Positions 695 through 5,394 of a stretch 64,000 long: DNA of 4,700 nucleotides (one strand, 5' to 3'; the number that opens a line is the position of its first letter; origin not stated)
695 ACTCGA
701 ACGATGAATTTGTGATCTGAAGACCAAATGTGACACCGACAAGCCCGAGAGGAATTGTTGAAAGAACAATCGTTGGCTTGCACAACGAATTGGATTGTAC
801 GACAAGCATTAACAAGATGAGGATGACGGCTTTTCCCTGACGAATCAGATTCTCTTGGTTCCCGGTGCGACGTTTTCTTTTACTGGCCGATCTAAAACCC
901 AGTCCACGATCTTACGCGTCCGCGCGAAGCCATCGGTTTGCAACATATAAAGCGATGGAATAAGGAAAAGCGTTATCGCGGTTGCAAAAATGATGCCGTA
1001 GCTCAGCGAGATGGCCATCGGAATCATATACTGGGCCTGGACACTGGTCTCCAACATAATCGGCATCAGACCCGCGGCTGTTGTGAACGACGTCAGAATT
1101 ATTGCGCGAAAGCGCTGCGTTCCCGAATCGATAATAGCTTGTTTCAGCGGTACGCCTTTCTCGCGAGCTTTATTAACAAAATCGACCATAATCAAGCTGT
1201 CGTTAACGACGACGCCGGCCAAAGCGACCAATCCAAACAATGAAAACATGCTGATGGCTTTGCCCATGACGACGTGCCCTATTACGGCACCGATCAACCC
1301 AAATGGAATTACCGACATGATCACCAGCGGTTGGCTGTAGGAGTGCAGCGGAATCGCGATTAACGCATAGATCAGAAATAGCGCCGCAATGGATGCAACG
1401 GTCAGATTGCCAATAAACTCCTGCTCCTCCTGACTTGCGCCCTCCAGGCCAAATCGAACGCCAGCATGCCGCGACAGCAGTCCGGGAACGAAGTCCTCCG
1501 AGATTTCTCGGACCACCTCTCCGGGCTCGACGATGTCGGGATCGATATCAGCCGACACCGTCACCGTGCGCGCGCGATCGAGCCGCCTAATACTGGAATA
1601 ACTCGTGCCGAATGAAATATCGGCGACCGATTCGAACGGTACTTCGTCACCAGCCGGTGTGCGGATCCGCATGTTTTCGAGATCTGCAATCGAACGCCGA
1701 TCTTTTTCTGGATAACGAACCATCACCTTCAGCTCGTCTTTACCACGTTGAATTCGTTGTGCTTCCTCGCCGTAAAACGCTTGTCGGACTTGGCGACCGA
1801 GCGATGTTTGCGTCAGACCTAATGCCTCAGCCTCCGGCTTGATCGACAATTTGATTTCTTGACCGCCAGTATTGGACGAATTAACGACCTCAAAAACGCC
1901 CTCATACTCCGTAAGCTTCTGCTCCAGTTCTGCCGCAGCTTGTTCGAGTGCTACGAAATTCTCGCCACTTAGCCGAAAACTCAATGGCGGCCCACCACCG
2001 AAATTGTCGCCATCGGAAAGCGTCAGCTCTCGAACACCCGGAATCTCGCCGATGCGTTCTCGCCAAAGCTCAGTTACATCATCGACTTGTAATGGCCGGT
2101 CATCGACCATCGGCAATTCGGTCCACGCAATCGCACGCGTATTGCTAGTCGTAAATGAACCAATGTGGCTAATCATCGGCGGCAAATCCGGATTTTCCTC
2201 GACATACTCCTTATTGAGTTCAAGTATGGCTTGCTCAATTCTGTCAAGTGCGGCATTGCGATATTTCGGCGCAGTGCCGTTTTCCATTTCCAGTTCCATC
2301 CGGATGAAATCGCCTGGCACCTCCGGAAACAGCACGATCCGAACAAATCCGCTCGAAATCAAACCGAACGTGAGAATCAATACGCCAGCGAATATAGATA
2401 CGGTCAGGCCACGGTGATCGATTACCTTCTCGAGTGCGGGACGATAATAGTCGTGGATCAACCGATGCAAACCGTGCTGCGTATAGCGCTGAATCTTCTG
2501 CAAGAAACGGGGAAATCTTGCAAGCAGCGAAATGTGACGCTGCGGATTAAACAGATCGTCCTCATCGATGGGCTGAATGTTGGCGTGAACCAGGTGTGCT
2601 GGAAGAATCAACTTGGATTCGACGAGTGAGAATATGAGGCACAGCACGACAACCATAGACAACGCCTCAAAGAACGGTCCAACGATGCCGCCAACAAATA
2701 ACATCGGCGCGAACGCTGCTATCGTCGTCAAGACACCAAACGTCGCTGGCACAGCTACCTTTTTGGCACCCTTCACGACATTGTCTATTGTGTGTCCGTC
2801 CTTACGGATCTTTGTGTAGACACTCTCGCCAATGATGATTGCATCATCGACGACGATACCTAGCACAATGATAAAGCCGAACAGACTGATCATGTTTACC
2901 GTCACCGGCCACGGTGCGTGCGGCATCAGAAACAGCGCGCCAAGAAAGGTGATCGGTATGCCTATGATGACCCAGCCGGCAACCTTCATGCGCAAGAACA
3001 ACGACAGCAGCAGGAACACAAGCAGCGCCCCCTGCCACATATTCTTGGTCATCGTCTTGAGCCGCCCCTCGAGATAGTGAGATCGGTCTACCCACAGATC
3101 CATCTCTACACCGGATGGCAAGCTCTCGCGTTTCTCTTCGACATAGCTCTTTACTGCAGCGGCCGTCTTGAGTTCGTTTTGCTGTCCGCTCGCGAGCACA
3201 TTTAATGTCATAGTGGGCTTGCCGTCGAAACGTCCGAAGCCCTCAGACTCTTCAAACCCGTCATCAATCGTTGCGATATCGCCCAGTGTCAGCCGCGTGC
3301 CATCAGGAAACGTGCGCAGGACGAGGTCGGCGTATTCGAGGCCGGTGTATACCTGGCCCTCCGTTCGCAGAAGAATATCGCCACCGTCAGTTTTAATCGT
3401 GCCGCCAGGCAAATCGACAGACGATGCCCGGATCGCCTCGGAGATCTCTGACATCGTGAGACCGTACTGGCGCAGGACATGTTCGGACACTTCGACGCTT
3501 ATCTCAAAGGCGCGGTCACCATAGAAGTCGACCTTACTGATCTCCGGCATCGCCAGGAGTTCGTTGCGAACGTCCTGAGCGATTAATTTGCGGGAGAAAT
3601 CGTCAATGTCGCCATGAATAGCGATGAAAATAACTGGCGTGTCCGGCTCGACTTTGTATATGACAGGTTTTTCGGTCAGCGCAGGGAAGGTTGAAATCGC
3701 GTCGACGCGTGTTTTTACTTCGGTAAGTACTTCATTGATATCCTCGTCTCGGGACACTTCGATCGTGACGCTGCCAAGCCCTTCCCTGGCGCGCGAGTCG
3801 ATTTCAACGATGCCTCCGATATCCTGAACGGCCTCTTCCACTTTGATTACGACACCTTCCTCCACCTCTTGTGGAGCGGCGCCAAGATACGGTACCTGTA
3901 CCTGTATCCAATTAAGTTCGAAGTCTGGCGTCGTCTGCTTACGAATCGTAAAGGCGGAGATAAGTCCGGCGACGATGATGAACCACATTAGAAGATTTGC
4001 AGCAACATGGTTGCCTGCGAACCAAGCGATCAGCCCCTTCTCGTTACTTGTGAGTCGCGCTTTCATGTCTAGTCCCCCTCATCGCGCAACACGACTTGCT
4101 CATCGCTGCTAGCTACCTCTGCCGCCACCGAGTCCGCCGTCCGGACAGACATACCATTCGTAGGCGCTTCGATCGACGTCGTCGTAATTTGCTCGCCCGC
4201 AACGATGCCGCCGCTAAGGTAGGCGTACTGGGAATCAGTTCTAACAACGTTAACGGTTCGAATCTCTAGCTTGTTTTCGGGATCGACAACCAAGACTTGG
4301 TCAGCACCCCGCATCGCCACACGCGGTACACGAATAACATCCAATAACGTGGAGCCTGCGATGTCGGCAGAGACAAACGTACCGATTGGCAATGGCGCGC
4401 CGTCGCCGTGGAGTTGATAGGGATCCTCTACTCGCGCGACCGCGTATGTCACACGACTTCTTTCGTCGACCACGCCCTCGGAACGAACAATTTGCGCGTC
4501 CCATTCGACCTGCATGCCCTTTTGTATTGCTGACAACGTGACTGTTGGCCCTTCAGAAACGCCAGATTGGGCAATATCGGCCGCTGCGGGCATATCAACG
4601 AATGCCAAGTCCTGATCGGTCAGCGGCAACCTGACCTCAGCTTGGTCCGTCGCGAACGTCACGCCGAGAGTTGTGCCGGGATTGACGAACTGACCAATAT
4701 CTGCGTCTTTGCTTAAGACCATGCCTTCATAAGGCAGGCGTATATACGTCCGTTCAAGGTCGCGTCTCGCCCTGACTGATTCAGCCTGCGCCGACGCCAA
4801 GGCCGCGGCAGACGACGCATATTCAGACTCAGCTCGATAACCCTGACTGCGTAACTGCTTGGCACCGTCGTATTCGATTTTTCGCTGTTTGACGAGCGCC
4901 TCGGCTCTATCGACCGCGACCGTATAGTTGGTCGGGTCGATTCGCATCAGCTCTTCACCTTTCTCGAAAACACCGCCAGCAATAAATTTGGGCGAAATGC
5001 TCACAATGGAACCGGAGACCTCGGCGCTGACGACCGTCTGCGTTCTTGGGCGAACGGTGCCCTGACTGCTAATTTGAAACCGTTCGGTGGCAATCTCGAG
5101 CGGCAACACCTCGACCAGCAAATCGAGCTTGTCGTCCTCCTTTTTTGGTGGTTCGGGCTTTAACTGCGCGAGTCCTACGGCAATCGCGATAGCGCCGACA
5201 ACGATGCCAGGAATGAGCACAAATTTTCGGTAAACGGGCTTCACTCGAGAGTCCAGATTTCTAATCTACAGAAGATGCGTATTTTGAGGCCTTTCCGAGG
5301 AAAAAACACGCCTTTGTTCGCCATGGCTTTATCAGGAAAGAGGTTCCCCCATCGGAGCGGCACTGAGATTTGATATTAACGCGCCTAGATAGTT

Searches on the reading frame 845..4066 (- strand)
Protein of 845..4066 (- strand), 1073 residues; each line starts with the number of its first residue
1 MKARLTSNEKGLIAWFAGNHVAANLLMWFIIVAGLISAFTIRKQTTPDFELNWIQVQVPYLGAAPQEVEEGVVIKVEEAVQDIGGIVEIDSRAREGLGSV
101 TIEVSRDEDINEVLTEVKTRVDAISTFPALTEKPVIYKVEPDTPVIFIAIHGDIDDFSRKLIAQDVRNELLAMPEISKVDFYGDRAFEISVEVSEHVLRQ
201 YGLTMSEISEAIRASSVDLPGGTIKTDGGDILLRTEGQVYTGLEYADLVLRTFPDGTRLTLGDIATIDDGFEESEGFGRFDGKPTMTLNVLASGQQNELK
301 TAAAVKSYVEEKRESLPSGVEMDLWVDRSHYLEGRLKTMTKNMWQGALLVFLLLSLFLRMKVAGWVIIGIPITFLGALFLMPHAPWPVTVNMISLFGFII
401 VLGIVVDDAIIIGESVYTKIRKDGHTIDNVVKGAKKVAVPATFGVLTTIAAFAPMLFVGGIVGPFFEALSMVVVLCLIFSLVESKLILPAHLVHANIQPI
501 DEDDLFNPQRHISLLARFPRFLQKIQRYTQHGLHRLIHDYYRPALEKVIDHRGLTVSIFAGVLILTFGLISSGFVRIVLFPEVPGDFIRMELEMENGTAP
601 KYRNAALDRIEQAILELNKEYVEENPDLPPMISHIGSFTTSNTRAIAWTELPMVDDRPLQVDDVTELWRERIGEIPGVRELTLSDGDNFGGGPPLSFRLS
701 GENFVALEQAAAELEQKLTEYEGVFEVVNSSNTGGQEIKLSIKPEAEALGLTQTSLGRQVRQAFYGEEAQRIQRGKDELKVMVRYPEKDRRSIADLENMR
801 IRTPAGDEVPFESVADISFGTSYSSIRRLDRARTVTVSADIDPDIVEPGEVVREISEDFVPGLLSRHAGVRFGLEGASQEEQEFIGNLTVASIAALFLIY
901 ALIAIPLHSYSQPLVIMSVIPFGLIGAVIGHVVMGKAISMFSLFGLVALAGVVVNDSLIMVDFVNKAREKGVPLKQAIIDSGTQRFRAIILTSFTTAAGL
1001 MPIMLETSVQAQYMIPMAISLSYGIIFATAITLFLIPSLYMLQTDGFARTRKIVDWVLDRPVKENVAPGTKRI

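Call 57: search_protein_families(library=pfam, proteins=[window:845-4066:-], max_evalue=0.00001)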
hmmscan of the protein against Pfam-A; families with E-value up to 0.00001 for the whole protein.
window:845-4066:- (1073 aa): 1 family
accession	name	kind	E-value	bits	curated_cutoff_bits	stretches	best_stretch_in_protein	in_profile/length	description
PF00873.25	ACR_tran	-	1.6e-159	533.1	28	1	15-1042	4-1019/1021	AcrB/AcrD/AcrF family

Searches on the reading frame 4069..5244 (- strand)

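Call 75: search_protein_families(library=pfam, proteins=[window:4069-5244:-], max_evalue=0.00001)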
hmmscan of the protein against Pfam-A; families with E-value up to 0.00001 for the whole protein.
window:4069-5244:- (391 aa): 1 family
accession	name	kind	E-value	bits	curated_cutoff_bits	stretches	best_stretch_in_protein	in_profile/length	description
PF13437.12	HlyD_3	-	4.9e-12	47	22.2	1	169-286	3-104/106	HlyD family secretion protein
